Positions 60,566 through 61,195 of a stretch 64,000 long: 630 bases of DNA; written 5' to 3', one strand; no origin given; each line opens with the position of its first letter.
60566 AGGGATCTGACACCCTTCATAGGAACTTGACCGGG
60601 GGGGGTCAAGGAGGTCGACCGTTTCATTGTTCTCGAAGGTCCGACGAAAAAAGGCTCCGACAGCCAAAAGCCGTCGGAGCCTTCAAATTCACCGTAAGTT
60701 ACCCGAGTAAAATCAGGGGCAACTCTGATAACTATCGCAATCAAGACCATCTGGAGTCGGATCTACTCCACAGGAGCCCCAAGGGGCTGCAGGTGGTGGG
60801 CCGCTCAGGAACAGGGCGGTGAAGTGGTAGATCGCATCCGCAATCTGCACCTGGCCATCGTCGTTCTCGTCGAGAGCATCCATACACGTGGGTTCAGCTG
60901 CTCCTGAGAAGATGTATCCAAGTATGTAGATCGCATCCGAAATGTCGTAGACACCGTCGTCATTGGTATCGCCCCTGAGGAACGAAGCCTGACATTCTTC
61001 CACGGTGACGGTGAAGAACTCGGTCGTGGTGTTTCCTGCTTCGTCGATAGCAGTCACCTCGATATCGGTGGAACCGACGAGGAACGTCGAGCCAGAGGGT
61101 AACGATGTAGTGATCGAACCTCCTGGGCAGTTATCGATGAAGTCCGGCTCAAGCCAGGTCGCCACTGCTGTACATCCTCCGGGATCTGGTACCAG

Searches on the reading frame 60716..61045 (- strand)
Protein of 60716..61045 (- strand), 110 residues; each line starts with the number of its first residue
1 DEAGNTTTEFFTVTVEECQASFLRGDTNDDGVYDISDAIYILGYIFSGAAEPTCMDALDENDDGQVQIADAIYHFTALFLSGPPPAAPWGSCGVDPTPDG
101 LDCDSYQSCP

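Call 46: predict_structure(alignment_id=A3)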
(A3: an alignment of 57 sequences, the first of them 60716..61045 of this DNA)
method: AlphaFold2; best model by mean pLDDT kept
length: 110 residues; sequences in the alignment: 57
mean_pLDDT: 88.4   pTM: 0.75
mean pLDDT of the five models: 88.4, 87.2, 87.1, 85.2, 77.2
residues with pLDDT >= 90: 83; 70-90: 10; 50-70: 15; < 50: 2
segments of 3 or more residues with pLDDT < 50: none
pLDDT, mean of each block of 10 residues (from residue 1): 55 67 96 96 92 95 96 98 94 92 92
secondary structure, 60 per line:
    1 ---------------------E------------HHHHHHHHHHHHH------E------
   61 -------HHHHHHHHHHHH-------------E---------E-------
elements in order: H35-47 H68-79

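Call 49: fold_search(model_id=the predicted structure, library=pdb)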
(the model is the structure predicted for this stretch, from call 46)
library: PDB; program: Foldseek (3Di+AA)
matches with E <= 10: 38; with E <= 0.001: 0
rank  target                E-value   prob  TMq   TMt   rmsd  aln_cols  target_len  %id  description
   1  4uyq_B                1.4e-02  1.00  0.47  0.68   2.3        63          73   22  High resolution structure of the third cohesin ScaC in complex with the ScaB dockerin with a mutation in the C-termina (released 2015-04-15)
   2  2mte_MODEL_1_A        2.3e-02  1.00  0.50  0.76   2.4        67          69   27  Solution structure of Doc48S (released 2014-10-15)
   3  4dh2_D                2.6e-02  1.00  0.50  0.75   1.7        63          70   30  Crystal structure of Coh-OlpC(Cthe_0452)-Doc435(Cthe_0435) complex: A novel type I Cohesin-Dockerin complex from Clost (released 2012-11-28)
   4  4fl4_G                3.2e-02  1.00  0.51  0.80   2.0        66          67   24  Scaffoldin conformation and dynamics revealed by a ternary complex from the Clostridium thermocellum cellulosome (released 2012-06-27)
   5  4fl4_A                3.7e-02  1.00  0.47  0.72   1.8        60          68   27  Scaffoldin conformation and dynamics revealed by a ternary complex from the Clostridium thermocellum cellulosome (released 2012-06-27)
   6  4uyp_B                3.7e-02  1.00  0.46  0.66   2.4        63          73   24  High resolution structure of the third cohesin ScaC in complex with the ScaB dockerin with a mutation in the N-termina (released 2015-04-15)
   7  5m2o_B                4.2e-02  0.99  0.48  0.67   2.7        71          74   24  R. flavefaciens' third ScaB cohesin in complex with a group 1 dockerin (released 2017-07-05)
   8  5lxv_B                4.5e-02  1.00  0.49  0.77   2.3        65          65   28  Crystal structure of Ruminococcus flavefaciens scaffoldin C cohesin in complex with a dockerin from an uncharacterized (released 2016-10-19)
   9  4dh2_B                5.5e-02  1.00  0.48  0.71   2.4        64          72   30  Crystal structure of Coh-OlpC(Cthe_0452)-Doc435(Cthe_0435) complex: A novel type I Cohesin-Dockerin complex from Clost (released 2012-11-28)
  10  5nrk_B                5.9e-02  0.99  0.48  0.73   3.1        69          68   19  Crystal structure of the sixth cohesin from Acetivibrio cellulolyticus' scaffoldin B in complex with Cel5 dockerin S15 (released 2018-01-31)
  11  8x3a_MODEL_1_A        5.9e-02  0.99  0.48  0.35   2.3        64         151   20  Solution NMR structure of cellulosomal double-dockerin module of Clo1313_0689 from Clostridium thermocellum (released 2024-04-03)
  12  6kgc_B                6.7e-02  0.99  0.44  0.77   2.0        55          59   31  Crystal structure of CaDoc0917(R49D)-CaCohA2 complex at pH 5.4 (released 2020-07-08)
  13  2vn5_D                7.2e-02  1.00  0.44  0.84   2.2        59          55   30  The Clostridium cellulolyticum dockerin displays a dual binding mode for its cohesin partner (released 2008-05-20)
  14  3ul4_B                8.2e-02  1.00  0.48  0.80   1.9        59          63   25  Crystal structure of Coh-OlpA(Cthe_3080)-Doc918(Cthe_0918) complex: A novel type I Cohesin-Dockerin complex from Clost (released 2012-11-28)
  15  5m2s_B                8.2e-02  0.99  0.45  0.62   4.2        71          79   27  R. flavefaciens' third ScaB cohesin in complex with a group 1 dockerin (released 2017-07-05)
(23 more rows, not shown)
